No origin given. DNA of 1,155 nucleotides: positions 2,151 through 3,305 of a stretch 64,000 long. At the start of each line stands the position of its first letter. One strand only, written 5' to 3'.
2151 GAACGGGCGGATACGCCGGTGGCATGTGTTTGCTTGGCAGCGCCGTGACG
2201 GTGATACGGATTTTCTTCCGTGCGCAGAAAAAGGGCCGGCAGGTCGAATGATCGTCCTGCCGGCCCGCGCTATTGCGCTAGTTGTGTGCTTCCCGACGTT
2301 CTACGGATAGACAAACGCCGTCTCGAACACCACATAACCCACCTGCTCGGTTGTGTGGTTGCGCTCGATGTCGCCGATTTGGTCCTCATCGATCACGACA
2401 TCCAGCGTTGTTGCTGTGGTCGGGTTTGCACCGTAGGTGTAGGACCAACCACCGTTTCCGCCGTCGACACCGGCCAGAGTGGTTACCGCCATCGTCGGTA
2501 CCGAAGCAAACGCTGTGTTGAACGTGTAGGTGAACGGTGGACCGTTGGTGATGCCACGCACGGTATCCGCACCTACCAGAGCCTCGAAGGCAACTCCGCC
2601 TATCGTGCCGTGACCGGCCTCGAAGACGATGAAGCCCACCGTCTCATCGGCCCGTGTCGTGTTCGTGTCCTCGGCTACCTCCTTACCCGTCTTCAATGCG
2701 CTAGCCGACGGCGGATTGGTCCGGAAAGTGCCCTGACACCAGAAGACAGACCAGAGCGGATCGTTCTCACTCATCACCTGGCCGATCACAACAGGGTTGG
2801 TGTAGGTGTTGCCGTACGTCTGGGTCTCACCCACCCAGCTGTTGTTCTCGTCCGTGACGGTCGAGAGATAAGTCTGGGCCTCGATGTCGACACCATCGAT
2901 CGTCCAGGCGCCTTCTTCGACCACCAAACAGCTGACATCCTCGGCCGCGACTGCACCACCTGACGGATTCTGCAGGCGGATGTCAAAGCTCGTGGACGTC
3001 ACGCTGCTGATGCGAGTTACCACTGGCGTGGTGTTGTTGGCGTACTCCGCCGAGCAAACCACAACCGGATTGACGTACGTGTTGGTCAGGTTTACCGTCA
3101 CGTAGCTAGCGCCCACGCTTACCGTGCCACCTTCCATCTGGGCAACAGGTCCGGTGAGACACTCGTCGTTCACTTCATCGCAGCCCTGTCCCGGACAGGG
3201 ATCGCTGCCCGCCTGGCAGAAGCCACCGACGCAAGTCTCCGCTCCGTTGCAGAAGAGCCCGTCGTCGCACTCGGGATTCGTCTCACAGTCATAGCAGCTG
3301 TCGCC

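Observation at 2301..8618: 2,100-aa secreted subtilase with nine 53-aa Cys-rich modules and three MAM-like domains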

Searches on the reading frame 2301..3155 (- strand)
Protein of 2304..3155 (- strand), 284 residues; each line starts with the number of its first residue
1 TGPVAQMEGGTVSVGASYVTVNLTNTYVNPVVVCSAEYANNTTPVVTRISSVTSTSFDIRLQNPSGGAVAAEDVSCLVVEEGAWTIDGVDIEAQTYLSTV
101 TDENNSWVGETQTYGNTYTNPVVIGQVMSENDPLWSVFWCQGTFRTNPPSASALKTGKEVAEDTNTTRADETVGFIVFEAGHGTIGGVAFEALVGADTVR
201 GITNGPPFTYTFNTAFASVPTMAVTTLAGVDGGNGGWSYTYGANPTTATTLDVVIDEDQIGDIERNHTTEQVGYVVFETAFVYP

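Call 8: search_protein_families(library=pfam, proteins=[window:2304-3155:-], max_evalue=10)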
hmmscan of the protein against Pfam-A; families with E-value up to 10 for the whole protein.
seq(284 aa): 1 family
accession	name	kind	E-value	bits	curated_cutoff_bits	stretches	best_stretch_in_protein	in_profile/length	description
PF09458.16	H_lectin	-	0.005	17.4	24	1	32-64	16-52/67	H-type lectin domain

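Call 10: search_protein_families(library=ncbifam, proteins=[window:2304-3155:-], max_evalue=10)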
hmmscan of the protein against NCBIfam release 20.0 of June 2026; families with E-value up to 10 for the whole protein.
seq(284 aa): 0 families

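Call 16: find_homologous_proteins(query=window:2304-3152:-, max_evalue=0.001)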
Query seq(283 aa) (283 aa): 229 proteins with E <= 0.001 among 4087 candidates; the best 120 are listed.
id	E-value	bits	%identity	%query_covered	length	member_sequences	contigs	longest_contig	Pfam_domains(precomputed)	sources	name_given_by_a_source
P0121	2.0e-139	482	77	99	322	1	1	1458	PF09458.17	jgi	jgi:hypothetical protein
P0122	1.5e-136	472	69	100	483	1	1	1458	-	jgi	jgi:hypothetical protein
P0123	1.1e-134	466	79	94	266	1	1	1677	-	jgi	jgi:hypothetical protein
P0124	3.4e-133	461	74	99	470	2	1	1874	-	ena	-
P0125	2.1e-132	459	73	100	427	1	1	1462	-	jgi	jgi:hypothetical protein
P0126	7.6e-131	454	72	100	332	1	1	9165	-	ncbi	ncbi:MAG: hypothetical protein D6788_11660, partial [Planctomycetota bacterium]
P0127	2.1e-130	452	80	88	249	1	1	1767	-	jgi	jgi:hypothetical protein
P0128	4.0e-126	438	71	100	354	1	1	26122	-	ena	-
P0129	3.0e-125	435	72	96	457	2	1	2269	PF25275.2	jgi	-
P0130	1.7e-124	433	69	99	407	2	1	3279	-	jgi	jgi:hypothetical protein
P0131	1.0e-123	430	68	98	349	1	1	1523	-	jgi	jgi:hypothetical protein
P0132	1.2e-122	427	75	90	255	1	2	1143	-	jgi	jgi:hypothetical protein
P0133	2.0e-122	426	77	86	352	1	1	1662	PF03600.23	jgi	-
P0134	2.9e-122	425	69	100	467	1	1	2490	-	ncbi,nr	ncbi:MAG: hypothetical protein GY842_24475, partial [bacterium]|nr:hypothetical protein [bacterium]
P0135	3.6e-122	425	68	100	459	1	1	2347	PF19408.6,PF22352.3,PF00801.27,PF17957.8,PF18911.7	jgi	jgi:hypothetical protein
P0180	1.1e-96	341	59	96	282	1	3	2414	PF09458.17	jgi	-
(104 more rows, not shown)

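Call 26: predict_structure(alignment_id=A1)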
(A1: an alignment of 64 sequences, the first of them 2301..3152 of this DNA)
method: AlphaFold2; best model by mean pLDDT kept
length: 283 residues; sequences in the alignment: 64
mean_pLDDT: 97.4   pTM: 0.94
mean pLDDT of the five models: 97.4, 97.2, 97.2, 97.1, 96.9
residues with pLDDT >= 90: 280; 70-90: 2; 50-70: 1; < 50: 0
segments of 3 or more residues with pLDDT < 50: none
pLDDT, mean of each block of 10 residues (from residue 1): 91 99 98 98 98 99 97 99 98 98 95 98 98 97 98 98 96 99 98 98 98 98 97 96 98 96 96 99 96
secondary structure, 60 per line:
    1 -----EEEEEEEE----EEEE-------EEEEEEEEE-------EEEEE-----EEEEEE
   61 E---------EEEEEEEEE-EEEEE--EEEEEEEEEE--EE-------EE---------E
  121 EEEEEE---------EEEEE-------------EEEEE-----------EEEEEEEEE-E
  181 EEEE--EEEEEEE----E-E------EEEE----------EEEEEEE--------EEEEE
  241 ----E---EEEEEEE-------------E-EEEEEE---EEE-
elements in order: E6-13 E18-21 E29-37 E45-49 E55-61 E71-79 E81-85 E88-97 E120-126 E136-140 E154-158 E170-178 E180-184 E187-193 E207-210 E221-227 E236-240 E249-255 E271-276 E280-282

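Call 66: search_protein_families(library=pfam, alignment_id=A1, max_evalue=0.1)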
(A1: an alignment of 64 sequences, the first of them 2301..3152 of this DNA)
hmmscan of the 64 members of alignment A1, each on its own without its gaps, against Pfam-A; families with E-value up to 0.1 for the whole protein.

A. member 1, window:2301-3152:- (283 aa): 1 family
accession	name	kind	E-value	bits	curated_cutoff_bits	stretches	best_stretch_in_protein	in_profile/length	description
PF09458.16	H_lectin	-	0.0049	17.4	24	0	31-63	16-52/67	H-type lectin domain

B. families by the number of members that match (of 64 scanned): 38 families (the first 25 are shown)
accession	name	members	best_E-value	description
PF09458.16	H_lectin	38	6.1e-06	H-type lectin domain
PF17963.7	Big_9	3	1.7e-16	Bacterial Ig domain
PF00041.27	fn3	3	5.2e-07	Fibronectin type III domain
PF00801.26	PKD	2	5.4e-12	PKD domain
PF18911.6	PKD_4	2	8.7e-12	PKD domain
PF22352.2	K319L-like_PKD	2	3e-09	K319L-like, PKD domain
PF17803.7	Cadherin_4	2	6.7e-09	Bacterial cadherin-like domain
PF21882.2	Gp53-like_C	2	0.025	Putative tail fiber protein gp53-like, C-terminal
PF05345.18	He_PIG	1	1.2e-16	Putative Ig domain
PF17892.7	Cadherin_5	1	3.3e-16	Cadherin-like domain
PF16586.11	DUF5060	1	5.1e-14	Domain of unknown function (DUF5060)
PF03422.21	CBM_6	1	5.2e-12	Carbohydrate binding module (family 6)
PF16990.11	CBM_35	1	5.7e-12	Carbohydrate binding module (family 35)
PF11617.13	Cu-binding_MopE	1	3.7e-11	Putative metal-binding motif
PF19408.5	PKD_6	1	1.3e-08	PKD-like domain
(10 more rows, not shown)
